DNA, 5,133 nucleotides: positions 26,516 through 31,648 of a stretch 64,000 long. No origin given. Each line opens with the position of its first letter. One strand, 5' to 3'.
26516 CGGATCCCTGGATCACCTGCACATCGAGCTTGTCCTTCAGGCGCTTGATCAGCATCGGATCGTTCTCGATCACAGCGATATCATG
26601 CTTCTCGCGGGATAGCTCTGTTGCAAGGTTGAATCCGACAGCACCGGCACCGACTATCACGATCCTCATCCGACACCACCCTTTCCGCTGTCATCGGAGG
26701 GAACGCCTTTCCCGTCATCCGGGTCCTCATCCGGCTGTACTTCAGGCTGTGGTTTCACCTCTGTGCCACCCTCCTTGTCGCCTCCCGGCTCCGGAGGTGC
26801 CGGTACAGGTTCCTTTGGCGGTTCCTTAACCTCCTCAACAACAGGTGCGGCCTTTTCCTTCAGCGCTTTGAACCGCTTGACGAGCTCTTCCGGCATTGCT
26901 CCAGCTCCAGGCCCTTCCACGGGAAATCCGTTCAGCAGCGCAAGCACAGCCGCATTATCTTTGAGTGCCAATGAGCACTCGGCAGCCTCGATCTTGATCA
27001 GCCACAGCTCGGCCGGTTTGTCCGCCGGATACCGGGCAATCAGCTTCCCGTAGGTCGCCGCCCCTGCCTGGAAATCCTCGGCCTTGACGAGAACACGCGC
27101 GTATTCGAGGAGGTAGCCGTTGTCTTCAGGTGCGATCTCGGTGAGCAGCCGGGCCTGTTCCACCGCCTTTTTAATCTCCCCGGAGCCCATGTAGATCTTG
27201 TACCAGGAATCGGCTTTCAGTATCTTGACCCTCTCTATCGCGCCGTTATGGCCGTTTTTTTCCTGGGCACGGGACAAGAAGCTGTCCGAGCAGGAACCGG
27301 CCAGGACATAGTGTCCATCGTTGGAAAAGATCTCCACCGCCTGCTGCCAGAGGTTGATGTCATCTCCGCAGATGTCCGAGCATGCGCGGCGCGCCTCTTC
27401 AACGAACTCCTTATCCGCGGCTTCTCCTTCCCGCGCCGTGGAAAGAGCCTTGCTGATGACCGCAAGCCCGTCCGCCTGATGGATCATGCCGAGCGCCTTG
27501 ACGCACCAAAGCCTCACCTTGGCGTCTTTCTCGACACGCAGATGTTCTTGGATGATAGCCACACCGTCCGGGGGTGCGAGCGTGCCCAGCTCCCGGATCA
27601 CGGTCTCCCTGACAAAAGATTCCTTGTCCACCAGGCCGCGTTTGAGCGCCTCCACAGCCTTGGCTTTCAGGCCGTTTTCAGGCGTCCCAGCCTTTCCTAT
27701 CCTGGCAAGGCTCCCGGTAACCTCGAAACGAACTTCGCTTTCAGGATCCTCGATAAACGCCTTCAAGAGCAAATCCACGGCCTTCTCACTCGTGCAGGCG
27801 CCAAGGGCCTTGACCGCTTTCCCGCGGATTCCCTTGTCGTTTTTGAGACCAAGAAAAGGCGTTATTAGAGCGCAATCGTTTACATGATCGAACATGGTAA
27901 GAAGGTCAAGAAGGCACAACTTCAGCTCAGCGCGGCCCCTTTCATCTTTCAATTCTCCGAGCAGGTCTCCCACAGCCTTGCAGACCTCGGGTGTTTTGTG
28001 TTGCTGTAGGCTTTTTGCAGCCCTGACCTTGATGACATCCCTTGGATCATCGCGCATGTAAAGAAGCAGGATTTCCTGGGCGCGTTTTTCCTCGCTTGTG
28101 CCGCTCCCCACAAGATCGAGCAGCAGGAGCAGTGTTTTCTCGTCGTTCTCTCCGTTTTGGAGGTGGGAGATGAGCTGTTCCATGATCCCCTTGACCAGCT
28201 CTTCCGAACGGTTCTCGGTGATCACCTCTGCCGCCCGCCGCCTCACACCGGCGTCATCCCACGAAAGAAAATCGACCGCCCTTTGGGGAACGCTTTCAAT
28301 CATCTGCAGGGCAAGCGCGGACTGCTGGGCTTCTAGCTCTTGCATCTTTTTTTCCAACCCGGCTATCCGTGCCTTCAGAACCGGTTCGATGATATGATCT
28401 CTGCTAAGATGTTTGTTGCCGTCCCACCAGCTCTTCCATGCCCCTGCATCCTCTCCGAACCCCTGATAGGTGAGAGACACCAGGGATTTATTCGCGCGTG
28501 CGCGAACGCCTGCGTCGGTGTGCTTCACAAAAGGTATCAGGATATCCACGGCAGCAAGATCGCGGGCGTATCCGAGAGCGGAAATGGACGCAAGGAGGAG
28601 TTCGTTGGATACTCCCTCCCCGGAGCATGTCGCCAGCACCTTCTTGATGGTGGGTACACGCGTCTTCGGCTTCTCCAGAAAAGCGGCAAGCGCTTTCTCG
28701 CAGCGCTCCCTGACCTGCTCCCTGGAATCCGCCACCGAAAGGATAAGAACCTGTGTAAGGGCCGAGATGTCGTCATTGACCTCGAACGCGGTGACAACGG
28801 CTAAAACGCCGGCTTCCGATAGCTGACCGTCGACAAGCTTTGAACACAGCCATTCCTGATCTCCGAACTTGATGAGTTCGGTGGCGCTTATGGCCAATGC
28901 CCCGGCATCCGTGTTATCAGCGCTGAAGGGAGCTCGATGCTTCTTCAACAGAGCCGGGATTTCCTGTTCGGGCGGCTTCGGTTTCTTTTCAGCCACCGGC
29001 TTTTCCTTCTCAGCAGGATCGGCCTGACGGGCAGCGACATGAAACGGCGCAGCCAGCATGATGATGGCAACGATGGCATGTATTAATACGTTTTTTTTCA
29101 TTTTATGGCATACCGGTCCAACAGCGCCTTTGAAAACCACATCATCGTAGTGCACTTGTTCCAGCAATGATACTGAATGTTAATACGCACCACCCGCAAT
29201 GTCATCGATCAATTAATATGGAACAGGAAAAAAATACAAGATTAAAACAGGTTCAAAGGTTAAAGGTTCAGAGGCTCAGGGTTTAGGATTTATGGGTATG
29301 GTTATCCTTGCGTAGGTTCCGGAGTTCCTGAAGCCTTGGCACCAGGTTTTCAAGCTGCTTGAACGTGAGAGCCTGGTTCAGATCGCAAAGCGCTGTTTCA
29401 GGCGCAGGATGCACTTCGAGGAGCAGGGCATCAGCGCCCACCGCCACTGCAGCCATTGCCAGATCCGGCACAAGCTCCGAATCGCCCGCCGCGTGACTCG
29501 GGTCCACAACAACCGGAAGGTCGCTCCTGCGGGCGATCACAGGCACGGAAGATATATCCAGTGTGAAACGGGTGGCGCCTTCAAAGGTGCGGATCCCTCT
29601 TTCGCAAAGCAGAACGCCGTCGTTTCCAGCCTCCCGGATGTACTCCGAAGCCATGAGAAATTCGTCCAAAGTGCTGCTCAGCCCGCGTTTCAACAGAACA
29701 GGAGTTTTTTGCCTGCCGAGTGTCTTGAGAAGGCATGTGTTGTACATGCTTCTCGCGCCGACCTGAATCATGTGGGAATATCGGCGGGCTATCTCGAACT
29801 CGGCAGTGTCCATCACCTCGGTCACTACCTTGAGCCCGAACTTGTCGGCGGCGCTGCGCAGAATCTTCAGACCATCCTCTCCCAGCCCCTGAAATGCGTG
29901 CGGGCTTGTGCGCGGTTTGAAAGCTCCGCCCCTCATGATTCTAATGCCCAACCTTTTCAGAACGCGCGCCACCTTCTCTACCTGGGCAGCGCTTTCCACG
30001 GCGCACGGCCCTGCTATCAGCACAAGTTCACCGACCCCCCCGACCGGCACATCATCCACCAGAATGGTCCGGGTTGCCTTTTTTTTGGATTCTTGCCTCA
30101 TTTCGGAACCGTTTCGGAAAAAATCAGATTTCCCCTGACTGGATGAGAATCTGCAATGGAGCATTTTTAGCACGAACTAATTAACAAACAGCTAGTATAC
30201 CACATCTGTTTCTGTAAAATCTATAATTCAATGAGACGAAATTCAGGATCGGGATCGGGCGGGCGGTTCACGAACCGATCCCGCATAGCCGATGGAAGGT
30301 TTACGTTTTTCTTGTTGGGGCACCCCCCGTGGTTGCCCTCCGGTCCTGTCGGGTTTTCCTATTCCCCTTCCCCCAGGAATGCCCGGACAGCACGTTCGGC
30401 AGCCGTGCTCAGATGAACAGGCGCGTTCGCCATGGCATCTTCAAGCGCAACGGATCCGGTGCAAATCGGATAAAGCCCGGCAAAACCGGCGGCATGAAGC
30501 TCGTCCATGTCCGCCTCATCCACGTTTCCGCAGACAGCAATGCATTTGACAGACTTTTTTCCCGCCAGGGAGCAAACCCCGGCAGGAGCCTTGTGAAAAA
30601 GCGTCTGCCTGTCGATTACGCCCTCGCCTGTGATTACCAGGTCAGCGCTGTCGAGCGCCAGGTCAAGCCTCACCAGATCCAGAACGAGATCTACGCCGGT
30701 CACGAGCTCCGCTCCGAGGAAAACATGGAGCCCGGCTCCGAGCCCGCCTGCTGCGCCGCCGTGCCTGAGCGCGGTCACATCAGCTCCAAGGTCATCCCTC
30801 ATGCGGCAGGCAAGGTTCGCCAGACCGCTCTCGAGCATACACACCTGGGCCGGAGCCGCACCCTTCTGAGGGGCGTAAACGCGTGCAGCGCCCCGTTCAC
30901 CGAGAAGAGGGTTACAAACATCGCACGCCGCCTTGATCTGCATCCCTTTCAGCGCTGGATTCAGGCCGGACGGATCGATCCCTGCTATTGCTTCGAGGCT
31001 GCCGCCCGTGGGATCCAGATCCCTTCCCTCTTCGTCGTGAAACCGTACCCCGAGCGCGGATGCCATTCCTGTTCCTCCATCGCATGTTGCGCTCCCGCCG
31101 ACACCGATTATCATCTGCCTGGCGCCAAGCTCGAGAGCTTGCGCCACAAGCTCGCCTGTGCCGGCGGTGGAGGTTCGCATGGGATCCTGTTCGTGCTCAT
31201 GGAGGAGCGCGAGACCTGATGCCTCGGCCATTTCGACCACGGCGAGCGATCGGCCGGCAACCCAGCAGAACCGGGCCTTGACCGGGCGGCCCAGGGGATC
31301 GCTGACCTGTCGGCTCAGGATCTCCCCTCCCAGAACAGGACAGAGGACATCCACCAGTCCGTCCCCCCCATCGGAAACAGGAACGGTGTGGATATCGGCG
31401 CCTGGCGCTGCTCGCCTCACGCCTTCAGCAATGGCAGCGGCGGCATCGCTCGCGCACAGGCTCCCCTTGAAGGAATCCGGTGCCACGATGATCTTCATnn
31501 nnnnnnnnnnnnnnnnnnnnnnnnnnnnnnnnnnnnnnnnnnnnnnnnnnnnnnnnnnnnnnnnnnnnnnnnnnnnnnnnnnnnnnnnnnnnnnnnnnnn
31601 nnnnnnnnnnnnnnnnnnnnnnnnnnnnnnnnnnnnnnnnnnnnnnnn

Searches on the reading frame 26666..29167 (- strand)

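Call 38: search_protein_families(library=pfam, proteins=[window:26666-29167:-], max_evalue=0.0001)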
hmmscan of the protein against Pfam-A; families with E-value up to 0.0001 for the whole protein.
window:26666-29167:- (833 aa): 3 families
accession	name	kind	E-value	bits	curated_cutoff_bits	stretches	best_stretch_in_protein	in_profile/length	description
PF13646.12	HEAT_2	-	6.4e-24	84.5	27.7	2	443-521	12-81/88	HEAT repeats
PF03130.22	HEAT_PBS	-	1.9e-09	37.5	20.9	0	447-471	1-25/27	PBS lyase HEAT-like repeat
PF02985.28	HEAT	-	3.3e-08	33.5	23.5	0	464-492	2-29/31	HEAT repeat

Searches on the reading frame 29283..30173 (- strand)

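Call 38: search_protein_families(library=pfam, proteins=[window:29283-30173:-], max_evalue=0.0001)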
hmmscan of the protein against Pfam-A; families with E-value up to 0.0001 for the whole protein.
window:29283-30173:- (296 aa): 2 families
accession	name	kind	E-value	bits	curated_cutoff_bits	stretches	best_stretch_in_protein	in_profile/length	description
PF00793.26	DAHP_synth_1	-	1.1e-75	254.5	25.5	1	41-287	9-267/270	DAHP synthetase I family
PF03102.20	NeuB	-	9.3e-06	25.7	22.1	0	97-190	53-146/241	NeuB family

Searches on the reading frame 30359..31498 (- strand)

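Call 38: search_protein_families(library=pfam, proteins=[window:30359-31498:-], max_evalue=0.0001)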
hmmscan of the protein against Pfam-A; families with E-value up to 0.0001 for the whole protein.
window:30359-31498:- (379 aa): 1 family
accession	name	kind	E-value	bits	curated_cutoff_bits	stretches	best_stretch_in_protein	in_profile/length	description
PF02595.20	Gly_kinase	-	8.2e-131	436.8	23.3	1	3-373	1-370/372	Glycerate kinase family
